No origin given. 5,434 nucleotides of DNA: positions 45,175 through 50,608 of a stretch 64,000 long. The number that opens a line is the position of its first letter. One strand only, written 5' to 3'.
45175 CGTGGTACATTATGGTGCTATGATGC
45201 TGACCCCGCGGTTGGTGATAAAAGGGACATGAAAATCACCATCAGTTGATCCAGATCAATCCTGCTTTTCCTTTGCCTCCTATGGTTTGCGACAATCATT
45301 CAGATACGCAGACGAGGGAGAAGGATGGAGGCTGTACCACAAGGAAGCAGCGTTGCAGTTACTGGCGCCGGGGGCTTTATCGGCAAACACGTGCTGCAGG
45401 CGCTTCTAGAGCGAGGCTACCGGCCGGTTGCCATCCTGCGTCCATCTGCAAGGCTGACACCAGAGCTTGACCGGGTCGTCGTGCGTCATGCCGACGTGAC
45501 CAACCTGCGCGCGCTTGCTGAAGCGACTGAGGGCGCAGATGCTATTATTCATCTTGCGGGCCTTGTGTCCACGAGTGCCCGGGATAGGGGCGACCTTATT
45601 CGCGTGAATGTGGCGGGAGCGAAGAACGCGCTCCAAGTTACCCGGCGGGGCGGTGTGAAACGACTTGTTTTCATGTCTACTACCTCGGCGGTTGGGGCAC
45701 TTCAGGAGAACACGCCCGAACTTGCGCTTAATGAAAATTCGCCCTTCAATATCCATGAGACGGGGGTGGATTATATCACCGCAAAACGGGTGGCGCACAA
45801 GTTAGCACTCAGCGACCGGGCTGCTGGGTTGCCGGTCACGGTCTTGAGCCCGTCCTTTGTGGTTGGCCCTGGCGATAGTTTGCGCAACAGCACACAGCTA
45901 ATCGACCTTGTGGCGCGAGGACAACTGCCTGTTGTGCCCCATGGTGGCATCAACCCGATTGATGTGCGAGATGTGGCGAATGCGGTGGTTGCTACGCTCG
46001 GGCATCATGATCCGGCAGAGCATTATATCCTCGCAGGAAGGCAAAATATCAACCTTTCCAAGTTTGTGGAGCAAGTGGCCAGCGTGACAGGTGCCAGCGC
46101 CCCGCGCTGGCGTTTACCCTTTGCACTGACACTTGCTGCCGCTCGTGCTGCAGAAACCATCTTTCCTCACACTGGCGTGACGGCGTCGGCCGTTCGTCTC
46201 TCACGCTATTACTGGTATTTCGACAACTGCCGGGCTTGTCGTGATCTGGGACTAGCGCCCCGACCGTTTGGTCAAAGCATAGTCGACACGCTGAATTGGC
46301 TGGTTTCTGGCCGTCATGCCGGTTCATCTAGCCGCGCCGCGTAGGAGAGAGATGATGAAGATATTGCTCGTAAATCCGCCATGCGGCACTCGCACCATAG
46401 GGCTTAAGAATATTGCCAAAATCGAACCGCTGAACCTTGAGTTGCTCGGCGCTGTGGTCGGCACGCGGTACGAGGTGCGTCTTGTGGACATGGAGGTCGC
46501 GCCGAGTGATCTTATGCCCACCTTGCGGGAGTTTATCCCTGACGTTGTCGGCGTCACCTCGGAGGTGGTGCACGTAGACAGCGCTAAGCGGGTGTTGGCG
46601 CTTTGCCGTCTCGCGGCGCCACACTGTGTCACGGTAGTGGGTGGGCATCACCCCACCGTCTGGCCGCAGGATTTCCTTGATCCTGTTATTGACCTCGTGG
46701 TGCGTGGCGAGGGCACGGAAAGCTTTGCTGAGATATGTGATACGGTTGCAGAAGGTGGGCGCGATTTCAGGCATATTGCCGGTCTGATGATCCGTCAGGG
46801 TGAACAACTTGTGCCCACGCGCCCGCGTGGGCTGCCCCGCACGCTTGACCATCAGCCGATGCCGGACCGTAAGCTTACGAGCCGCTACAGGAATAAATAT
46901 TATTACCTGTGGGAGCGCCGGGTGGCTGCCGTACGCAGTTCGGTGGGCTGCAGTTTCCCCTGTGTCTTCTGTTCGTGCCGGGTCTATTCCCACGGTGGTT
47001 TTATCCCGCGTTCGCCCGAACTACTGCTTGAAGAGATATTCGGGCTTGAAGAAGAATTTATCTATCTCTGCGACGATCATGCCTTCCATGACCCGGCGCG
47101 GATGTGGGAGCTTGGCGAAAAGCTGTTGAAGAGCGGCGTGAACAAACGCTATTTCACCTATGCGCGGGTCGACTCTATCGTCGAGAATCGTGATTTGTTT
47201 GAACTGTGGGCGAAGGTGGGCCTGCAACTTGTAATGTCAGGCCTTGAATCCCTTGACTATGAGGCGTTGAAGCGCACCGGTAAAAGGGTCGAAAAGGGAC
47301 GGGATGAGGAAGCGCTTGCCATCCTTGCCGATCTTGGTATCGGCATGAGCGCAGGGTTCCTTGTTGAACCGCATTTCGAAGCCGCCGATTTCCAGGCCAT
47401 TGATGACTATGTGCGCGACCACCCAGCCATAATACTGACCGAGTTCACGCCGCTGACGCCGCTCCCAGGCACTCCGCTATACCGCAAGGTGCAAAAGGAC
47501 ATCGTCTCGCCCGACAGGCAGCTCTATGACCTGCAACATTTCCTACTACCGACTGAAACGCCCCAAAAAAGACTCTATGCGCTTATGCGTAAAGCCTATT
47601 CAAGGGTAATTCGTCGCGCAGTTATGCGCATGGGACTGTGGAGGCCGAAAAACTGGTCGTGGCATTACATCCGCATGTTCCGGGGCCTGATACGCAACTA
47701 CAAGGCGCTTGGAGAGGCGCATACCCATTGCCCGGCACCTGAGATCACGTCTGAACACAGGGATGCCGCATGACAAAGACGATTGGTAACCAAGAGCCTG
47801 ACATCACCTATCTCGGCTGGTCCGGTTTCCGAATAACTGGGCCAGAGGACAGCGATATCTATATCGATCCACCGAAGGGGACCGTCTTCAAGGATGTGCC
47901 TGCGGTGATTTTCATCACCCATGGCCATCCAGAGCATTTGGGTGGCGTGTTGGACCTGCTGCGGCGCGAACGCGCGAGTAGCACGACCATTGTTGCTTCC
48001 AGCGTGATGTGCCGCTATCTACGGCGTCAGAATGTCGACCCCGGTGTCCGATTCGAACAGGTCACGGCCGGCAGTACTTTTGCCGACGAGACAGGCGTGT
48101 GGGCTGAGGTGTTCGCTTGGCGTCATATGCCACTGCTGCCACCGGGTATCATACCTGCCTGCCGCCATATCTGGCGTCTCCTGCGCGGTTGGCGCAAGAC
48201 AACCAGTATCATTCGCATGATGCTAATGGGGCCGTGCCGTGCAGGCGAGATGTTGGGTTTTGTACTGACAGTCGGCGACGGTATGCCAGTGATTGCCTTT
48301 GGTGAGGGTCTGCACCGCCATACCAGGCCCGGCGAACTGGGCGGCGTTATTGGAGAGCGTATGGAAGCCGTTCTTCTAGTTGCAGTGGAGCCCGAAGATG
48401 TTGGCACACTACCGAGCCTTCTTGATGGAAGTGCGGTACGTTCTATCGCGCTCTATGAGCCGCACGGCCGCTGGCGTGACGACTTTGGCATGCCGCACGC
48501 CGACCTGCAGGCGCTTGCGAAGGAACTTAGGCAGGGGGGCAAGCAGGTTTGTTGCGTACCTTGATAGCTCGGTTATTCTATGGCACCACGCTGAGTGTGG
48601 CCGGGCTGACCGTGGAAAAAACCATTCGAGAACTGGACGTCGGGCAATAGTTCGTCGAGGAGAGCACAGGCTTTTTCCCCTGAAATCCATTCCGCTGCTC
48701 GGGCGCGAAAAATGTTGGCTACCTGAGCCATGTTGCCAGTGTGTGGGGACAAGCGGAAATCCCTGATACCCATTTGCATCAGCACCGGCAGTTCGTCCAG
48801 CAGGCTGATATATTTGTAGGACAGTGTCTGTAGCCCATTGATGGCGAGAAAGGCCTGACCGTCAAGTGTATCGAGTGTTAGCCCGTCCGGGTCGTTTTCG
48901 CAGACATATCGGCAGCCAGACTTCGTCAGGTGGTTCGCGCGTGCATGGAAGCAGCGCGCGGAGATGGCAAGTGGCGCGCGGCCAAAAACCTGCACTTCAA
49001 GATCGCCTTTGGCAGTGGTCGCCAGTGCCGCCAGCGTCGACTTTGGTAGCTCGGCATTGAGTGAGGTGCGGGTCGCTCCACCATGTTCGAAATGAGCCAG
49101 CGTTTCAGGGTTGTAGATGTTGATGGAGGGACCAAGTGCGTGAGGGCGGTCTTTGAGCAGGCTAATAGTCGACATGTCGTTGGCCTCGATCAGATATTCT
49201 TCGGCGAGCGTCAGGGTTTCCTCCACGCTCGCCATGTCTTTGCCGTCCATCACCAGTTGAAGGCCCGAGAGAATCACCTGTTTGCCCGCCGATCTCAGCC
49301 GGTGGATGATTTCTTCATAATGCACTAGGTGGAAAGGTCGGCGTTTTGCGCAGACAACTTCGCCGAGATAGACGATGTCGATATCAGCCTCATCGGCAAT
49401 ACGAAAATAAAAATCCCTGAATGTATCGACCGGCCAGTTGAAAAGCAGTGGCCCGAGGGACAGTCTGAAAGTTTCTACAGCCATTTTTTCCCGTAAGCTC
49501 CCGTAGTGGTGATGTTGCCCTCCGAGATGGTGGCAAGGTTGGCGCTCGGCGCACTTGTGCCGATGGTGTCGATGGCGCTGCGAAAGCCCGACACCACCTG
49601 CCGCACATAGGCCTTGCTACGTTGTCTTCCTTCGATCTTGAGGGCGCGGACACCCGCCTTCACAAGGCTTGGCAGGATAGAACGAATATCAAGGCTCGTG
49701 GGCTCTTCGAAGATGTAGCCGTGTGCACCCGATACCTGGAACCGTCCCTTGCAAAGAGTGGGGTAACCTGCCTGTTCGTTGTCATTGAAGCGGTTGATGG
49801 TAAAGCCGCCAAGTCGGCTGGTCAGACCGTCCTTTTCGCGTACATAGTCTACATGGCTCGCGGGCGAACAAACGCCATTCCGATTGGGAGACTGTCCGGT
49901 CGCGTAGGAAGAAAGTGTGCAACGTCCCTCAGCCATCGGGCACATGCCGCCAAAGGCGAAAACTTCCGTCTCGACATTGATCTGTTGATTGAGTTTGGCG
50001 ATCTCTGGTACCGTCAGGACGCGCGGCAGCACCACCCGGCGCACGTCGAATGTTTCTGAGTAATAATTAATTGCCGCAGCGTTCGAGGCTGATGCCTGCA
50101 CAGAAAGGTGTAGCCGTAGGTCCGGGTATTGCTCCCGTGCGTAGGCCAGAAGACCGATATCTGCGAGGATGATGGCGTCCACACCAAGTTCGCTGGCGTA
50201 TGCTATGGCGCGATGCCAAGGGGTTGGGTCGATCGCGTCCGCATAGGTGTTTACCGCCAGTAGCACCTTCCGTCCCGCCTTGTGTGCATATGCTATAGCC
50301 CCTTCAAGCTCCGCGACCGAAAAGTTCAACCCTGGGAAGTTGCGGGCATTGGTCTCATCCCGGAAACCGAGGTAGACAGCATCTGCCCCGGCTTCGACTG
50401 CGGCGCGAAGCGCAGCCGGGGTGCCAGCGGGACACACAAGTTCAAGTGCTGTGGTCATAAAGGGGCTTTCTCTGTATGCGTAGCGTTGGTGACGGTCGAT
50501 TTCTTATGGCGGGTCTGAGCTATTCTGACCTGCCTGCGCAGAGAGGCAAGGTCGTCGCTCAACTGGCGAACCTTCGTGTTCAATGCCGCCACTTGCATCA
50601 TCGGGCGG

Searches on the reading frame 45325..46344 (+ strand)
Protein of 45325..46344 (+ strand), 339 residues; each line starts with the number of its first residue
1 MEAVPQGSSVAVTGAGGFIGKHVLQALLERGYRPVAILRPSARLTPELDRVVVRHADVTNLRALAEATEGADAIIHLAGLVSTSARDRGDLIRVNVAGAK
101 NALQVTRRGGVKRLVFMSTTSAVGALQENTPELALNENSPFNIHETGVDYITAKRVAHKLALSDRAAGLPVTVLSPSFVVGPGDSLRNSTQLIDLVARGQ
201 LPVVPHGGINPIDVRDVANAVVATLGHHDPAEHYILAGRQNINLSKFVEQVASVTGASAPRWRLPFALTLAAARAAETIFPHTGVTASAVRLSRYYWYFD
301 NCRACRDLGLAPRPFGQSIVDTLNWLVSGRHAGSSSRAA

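Call 15: search_protein_families(library=pfam, proteins=[window:45325-46344:+], max_evalue=0.00001)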
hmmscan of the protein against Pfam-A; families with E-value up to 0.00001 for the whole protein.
window:45325-46344:+ (339 aa): 7 families
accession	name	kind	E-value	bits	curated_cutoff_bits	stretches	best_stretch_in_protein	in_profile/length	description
PF01370.27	Epimerase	-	7.5e-34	117.6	20.9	1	10-234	1-237/240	NAD dependent epimerase/dehydratase family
PF01073.25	3Beta_HSD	-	6.1e-21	75.1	22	1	11-187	1-189/280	3-beta hydroxysteroid dehydrogenase/isomerase family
PF13460.12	NAD_binding_10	-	3.4e-18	66.6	27.2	1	14-225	1-181/184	NAD(P)H-binding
PF07993.18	NAD_binding_4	-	1.5e-16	60.8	20.1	1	65-212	83-238/258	Male sterility protein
PF16363.11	GDP_Man_Dehyd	-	2.8e-16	60.3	27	1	12-256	2-267/332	GDP-mannose 4,6 dehydratase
PF02719.21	Polysacc_synt_2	-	4.2e-08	33.2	20.2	1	10-124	1-133/293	Polysaccharide biosynthesis protein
PF05368.20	NmrA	-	1.5e-07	31.7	27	1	8-133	3-121/298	NmrA-like family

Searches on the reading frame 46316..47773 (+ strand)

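Call 15: search_protein_families(library=pfam, proteins=[window:46316-47773:+], max_evalue=0.00001)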
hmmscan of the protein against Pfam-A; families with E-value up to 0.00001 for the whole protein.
window:46316-47773:+ (485 aa): 2 families
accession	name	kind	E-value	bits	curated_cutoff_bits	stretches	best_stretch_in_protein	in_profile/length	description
PF02310.24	B12-binding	-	4.5e-17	62.4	32.1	1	36-140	12-120/121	B12 binding domain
PF04055.27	Radical_SAM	-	1.9e-07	31.9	29.5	1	208-360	3-160/166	Radical SAM superfamily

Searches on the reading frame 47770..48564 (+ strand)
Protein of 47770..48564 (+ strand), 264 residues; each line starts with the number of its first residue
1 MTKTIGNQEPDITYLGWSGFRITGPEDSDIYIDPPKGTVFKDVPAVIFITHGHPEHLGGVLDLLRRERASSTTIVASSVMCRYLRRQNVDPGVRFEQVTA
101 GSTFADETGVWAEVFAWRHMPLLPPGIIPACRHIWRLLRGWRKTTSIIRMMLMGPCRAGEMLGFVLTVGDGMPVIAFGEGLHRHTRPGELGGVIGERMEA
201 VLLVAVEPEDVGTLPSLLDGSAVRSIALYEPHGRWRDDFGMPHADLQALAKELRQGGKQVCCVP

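Call 15: search_protein_families(library=pfam, proteins=[window:47770-48564:+], max_evalue=0.00001)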
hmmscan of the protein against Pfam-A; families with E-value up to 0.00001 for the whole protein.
window:47770-48564:+ (264 aa): 1 family
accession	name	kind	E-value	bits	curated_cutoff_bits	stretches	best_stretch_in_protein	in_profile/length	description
PF12706.13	Lactamase_B_2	-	2.2e-06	27.8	27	1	45-120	32-113/200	Beta-lactamase superfamily domain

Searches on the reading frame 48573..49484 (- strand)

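Call 15: search_protein_families(library=pfam, proteins=[window:48573-49484:-], max_evalue=0.00001)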
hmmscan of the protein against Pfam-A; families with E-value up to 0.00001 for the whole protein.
window:48573-49484:- (303 aa): 1 family
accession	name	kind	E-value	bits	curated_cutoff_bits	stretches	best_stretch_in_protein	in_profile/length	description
PF01136.24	Peptidase_U32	-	1.7e-15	57.4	22.4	1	103-295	23-232/233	Peptidase family U32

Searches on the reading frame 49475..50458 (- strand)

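Call 15: search_protein_families(library=pfam, proteins=[window:49475-50458:-], max_evalue=0.00001)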
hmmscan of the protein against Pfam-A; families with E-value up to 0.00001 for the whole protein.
window:49475-50458:- (327 aa): 1 family
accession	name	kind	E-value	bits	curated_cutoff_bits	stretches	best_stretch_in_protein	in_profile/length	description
PF01136.24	Peptidase_U32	-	8.5e-59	199.1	22.4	1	81-325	4-231/233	Peptidase family U32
